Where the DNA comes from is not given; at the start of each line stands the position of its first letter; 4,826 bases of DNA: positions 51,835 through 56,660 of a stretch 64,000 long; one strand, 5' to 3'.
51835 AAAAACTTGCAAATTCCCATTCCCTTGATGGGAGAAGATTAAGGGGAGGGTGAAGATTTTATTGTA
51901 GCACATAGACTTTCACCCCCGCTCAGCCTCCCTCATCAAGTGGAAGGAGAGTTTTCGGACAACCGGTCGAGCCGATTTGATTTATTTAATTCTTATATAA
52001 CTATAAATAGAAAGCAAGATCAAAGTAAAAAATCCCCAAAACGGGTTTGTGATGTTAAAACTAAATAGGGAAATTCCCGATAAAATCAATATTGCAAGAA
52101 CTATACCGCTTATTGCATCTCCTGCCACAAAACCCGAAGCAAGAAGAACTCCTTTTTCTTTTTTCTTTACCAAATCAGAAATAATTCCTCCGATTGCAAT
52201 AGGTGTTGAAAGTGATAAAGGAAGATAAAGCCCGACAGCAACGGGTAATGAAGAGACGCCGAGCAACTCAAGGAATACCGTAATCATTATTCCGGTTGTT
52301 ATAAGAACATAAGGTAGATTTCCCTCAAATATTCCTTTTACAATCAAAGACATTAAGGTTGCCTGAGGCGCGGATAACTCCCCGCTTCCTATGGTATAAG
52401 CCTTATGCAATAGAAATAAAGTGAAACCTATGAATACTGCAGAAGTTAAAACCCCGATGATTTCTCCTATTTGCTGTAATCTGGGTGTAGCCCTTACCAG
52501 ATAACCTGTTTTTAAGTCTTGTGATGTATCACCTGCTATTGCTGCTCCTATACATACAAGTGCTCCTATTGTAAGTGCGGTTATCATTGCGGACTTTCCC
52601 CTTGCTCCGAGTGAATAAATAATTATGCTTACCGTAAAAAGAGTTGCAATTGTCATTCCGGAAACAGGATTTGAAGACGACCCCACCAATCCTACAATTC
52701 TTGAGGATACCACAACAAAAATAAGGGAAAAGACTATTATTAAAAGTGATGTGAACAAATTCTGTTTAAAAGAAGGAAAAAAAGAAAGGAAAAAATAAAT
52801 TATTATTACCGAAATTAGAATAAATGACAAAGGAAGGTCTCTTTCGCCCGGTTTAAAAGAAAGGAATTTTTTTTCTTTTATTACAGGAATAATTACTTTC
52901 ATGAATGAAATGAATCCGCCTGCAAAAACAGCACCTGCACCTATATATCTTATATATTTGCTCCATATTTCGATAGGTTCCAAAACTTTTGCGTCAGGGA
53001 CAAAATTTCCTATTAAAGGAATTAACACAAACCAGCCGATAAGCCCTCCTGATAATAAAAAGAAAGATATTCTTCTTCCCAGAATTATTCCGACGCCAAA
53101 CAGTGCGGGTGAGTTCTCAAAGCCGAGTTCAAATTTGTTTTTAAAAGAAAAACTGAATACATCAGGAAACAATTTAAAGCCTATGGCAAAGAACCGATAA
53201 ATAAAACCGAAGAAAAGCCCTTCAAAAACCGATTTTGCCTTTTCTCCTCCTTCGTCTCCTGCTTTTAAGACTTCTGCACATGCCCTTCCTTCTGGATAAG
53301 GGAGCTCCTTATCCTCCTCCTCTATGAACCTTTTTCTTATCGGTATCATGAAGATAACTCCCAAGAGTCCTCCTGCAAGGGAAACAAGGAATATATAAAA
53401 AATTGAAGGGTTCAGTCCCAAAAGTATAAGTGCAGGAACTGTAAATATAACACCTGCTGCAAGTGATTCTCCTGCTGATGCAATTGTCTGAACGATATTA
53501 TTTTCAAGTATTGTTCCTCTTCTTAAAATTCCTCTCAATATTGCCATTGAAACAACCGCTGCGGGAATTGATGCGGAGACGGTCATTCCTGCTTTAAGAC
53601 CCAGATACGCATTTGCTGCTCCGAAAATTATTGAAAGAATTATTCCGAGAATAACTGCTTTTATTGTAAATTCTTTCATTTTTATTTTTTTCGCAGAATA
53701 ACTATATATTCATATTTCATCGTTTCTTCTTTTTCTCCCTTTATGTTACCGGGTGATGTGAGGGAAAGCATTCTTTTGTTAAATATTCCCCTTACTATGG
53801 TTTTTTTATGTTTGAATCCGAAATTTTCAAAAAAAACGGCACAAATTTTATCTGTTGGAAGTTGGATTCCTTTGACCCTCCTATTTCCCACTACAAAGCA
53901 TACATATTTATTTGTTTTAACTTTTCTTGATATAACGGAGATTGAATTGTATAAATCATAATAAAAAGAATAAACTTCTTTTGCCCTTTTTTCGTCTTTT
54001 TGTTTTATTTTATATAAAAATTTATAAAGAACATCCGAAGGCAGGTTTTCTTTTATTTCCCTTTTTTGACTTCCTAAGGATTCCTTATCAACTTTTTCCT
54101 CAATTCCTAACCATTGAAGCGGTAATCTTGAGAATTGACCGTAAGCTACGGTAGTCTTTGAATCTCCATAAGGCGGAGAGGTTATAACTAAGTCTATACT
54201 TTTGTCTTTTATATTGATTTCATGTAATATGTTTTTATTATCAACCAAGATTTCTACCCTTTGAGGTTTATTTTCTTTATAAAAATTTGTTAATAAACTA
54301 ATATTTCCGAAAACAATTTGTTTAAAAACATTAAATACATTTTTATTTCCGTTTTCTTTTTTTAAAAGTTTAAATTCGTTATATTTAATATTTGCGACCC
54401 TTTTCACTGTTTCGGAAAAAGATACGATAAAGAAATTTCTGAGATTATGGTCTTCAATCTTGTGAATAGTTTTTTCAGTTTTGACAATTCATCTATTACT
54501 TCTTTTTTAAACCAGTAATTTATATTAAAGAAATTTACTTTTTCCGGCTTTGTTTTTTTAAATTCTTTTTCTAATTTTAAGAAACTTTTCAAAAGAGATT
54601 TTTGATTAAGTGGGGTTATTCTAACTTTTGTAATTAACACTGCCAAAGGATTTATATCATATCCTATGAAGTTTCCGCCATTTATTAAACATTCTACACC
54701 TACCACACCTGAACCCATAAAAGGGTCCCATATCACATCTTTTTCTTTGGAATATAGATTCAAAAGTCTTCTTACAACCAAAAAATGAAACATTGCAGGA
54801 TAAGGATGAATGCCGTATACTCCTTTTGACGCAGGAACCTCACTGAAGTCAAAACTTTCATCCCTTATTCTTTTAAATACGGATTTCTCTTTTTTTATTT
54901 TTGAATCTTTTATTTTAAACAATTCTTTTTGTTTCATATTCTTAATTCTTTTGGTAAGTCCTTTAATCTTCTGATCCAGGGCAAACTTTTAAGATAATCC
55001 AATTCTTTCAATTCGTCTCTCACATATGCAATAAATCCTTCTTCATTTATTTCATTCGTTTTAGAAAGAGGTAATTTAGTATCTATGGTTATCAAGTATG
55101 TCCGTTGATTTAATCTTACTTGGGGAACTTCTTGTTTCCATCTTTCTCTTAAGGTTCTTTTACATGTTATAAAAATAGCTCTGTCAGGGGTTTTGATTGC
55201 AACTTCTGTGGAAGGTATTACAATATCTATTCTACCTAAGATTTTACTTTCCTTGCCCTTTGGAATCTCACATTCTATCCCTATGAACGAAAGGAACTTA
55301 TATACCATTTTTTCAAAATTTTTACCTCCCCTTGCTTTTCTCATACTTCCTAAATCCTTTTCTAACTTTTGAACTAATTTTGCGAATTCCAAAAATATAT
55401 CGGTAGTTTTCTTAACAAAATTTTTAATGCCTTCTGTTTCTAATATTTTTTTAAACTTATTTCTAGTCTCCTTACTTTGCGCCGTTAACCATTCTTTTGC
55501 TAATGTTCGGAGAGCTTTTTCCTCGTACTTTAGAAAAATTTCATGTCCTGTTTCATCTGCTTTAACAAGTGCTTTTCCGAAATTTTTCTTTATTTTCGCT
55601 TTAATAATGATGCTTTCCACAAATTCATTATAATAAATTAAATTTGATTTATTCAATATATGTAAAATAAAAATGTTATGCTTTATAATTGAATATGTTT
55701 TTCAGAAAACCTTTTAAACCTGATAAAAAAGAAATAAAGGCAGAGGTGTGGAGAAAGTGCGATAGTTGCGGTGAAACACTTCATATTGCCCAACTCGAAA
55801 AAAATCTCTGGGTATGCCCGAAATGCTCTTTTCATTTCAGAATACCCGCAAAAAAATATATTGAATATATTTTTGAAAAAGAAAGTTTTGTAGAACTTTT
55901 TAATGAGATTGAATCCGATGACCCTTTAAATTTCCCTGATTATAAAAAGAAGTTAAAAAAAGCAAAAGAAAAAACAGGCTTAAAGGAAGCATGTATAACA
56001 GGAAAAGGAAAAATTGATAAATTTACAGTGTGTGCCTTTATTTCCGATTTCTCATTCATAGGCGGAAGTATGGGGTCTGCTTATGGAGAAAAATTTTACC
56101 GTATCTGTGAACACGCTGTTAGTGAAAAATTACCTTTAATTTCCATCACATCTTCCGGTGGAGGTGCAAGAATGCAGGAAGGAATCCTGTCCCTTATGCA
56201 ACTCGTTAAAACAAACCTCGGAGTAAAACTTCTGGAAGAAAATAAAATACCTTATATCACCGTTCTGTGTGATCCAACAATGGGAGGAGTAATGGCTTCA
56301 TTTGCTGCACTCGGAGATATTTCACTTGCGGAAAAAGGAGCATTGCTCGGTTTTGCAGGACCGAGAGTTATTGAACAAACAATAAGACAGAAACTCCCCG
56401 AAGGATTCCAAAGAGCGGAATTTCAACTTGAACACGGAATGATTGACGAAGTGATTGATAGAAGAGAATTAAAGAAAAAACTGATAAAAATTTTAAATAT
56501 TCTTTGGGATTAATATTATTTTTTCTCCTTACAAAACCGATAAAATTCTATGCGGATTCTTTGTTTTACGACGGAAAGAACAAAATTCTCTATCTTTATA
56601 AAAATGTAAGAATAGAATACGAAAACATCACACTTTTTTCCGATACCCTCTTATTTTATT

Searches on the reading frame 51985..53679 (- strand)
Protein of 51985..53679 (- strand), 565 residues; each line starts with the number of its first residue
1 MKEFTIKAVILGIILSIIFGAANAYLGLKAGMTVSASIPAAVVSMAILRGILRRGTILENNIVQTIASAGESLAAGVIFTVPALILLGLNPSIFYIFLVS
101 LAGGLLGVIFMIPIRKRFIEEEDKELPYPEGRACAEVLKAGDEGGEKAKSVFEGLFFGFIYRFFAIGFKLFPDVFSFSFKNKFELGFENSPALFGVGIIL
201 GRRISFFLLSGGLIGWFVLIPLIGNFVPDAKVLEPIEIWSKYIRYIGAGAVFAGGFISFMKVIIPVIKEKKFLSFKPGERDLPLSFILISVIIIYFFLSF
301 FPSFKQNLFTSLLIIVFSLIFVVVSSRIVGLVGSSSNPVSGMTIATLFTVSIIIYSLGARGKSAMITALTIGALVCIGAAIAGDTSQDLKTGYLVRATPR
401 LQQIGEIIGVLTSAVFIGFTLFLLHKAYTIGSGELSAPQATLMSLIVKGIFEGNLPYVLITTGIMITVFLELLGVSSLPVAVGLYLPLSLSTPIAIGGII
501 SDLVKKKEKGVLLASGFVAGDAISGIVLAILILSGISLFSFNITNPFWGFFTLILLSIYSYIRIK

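Call 15: search_protein_families(library=pfam, proteins=[window:51985-53679:-], max_evalue=0.01)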
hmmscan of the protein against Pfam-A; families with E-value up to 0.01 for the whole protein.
window:51985-53679:- (565 aa): 1 family
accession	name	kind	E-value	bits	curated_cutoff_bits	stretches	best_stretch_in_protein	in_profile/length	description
PF03169.20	OPT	-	1.7e-97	328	25.8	1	3-531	1-622/623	OPT oligopeptide transporter protein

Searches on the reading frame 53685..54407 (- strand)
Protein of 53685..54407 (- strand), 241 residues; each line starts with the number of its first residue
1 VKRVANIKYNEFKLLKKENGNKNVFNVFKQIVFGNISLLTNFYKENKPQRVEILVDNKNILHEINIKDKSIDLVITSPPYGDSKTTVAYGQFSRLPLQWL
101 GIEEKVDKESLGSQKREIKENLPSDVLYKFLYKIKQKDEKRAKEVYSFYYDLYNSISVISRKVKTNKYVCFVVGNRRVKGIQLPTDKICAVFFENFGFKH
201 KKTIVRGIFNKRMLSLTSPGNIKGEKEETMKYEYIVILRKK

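Call 15: search_protein_families(library=pfam, proteins=[window:53685-54407:-], max_evalue=0.01)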
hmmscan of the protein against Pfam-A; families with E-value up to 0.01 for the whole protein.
window:53685-54407:- (241 aa): 1 family
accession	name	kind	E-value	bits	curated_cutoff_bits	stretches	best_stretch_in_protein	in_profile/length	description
PF01555.25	N6_N4_Mtase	-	1.4e-05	25.6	26.7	1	71-240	1-106/221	DNA methylase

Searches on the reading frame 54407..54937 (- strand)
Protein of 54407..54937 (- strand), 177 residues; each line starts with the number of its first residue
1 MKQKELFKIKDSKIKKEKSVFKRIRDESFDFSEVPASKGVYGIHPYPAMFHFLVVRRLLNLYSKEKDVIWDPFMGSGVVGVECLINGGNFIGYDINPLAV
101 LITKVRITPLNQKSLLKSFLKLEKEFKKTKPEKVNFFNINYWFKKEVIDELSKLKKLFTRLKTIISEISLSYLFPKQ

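Call 63: search_protein_families(library=pfam, proteins=[window:54407-54937:-], max_evalue=0.0001)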
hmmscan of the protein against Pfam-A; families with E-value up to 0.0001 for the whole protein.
window:54407-54937:- (177 aa): 2 families
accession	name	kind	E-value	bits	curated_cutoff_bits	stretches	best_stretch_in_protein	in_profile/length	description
PF01555.25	N6_N4_Mtase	-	6.6e-14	52.8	26.7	1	13-102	127-218/221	DNA methylase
PF02086.21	MethyltransfD12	-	2.2e-06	28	22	1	57-153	11-103/253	D12 class N6 adenine-specific DNA methyltransferase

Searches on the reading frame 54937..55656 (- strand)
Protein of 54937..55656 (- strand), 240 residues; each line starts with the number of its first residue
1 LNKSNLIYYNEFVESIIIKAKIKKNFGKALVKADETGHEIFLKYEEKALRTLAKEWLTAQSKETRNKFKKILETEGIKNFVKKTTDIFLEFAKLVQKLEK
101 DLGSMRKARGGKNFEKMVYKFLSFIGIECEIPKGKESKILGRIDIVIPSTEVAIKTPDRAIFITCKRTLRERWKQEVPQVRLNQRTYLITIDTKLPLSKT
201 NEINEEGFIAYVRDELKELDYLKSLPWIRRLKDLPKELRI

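Call 63: search_protein_families(library=pfam, proteins=[window:54937-55656:-], max_evalue=0.0001)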
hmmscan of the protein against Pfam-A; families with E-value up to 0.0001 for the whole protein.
window:54937-55656:- (240 aa): 1 family
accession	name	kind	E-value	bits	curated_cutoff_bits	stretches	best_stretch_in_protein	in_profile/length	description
PF09019.17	EcoRII-C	-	1.2e-06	29.2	25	1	82-215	18-145/165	EcoRII C terminal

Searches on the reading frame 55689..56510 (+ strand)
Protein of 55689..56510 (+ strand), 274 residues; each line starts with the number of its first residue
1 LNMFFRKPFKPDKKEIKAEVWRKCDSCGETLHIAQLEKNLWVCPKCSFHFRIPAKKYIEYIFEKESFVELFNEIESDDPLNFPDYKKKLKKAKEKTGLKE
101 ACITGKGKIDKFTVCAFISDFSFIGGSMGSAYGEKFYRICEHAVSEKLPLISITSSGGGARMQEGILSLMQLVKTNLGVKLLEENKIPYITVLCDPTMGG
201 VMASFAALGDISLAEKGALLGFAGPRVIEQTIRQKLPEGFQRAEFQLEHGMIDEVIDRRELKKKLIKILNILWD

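Call 63: search_protein_families(library=pfam, proteins=[window:55689-56510:+], max_evalue=0.0001)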
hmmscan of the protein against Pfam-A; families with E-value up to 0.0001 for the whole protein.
window:55689-56510:+ (274 aa): 2 families
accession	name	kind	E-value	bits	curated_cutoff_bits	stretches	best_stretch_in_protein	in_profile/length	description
PF01039.27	Carboxyl_trans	-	1.4e-20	73.9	22.3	1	82-231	23-176/493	Carboxyl transferase domain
PF17848.7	Zn_ribbon_ACC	-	7.9e-09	36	24.5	1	21-46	1-26/26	Acetyl-CoA carboxylase zinc finger domain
